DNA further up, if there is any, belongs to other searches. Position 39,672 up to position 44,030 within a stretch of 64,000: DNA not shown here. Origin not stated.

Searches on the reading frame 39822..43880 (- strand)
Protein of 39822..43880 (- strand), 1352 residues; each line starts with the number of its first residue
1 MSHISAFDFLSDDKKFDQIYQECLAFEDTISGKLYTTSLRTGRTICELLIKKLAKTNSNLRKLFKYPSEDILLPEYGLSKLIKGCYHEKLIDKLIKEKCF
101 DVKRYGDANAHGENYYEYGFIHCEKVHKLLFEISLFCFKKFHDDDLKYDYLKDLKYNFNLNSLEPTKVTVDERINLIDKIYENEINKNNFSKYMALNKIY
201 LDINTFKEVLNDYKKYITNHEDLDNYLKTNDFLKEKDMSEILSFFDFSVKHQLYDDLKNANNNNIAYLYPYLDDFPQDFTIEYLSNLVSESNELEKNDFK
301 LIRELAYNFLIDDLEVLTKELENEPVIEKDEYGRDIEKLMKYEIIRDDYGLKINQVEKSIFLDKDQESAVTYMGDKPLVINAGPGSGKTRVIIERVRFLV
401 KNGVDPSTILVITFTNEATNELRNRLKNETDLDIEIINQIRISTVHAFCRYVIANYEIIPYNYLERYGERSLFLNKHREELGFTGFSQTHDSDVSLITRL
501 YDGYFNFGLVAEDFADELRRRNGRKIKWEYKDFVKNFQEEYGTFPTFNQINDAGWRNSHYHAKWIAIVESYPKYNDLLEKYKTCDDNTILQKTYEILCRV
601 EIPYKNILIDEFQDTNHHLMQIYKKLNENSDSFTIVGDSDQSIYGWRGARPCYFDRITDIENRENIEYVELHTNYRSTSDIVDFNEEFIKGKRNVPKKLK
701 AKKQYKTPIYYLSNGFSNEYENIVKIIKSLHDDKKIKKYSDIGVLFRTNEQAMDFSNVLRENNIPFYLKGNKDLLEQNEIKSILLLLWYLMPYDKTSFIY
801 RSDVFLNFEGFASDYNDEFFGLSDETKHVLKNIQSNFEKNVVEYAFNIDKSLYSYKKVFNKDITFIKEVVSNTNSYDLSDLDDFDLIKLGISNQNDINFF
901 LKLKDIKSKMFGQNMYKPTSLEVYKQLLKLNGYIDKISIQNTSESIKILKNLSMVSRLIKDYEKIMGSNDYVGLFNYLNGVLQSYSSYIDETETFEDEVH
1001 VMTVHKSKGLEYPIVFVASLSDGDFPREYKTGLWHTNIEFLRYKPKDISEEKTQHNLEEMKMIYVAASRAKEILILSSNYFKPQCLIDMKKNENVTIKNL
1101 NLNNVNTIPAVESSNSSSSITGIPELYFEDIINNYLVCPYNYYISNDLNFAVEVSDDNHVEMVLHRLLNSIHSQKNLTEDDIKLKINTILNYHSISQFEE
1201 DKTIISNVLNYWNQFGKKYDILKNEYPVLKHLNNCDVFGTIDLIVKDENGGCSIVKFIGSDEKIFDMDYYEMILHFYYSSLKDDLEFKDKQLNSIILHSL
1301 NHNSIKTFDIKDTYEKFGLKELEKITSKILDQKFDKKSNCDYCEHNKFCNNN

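Call 13: search_protein_families(library=pfam, proteins=[window:39822-43880:-], max_evalue=0.001)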
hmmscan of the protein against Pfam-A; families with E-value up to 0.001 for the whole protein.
window:39822-43880:- (1352 aa): 7 families
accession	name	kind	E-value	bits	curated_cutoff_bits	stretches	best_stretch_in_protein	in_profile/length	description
PF00580.27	UvrD-helicase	-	4.1e-48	164.9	23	1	362-655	1-264/271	UvrD/REP helicase N-terminal domain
PF13361.12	UvrD_C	-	5.8e-41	141.5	25.6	1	670-1078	2-347/350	UvrD-like helicase C-terminal domain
PF13245.12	AAA_19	-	2.9e-20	73.3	25.1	1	366-645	1-132/134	AAA domain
PF13538.12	UvrD_C_2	-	1.2e-09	38.3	27.4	1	999-1018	2-21/52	UvrD-like helicase C-terminal domain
PF13087.12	AAA_12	-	6.4e-06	26.3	27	0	388-448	91-147/195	AAA domain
PF13086.12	AAA_11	-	4.3e-05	23.9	27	1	362-442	2-89/257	AAA domain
PF01443.25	Viral_helicase1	-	9.1e-05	22.8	21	0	379-425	2-34/228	Viral superfamily 1 RNA helicase core domain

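Call 60: search_protein_families(library=padloc, proteins=[window:39822-43880:-], max_evalue=0.0001)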
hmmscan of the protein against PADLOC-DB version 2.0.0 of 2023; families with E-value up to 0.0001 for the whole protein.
window:39822-43880:- (1352 aa): 40 families (the best 25 are shown)
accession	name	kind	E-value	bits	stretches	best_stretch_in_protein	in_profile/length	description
PDLC00117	GajB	-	2.3e-57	192.8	3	589-781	204-392/604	UrvD helicase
PDLC03802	RTasHel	-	2.4e-51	173.4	2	365-798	9-368/675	DRT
PDLC00132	GajB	-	4.4e-48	162.4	3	362-456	4-92/625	UrvD helicase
PDLC00114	GajB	-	2.3e-41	140.1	3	566-780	171-392/635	UrvD helicase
PDLC00123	GajB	-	1.3e-40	137.5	3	588-875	161-430/540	UrvD helicase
PDLC00103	GajB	-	1.1e-38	131.5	3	588-845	196-455/612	UrvD helicase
PDLC00127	GajB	-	3.6e-35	119.5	2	562-746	153-344/594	UrvD helicase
PDLC00130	GajB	-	6.1e-34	115.2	2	588-766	190-363/589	UrvD helicase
PDLC00107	GajB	-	4.1e-32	109.6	3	589-766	201-373/587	UrvD helicase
PDLC00112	GajB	-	2e-30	103.9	2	363-431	8-74/581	UrvD helicase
PDLC00138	GajB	-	4e-30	103.1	2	589-755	206-370/581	UrvD helicase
PDLC00104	GajB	-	4.1e-30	103.1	2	588-762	150-318/574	UrvD helicase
PDLC00122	GajB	-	1e-28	98.6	2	600-875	159-412/502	UrvD helicase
PDLC00129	GajB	-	9e-28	95.2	1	367-763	17-372/594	UrvD helicase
PDLC00119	GajB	-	7.4e-26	89.2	3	589-763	204-360/565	UrvD helicase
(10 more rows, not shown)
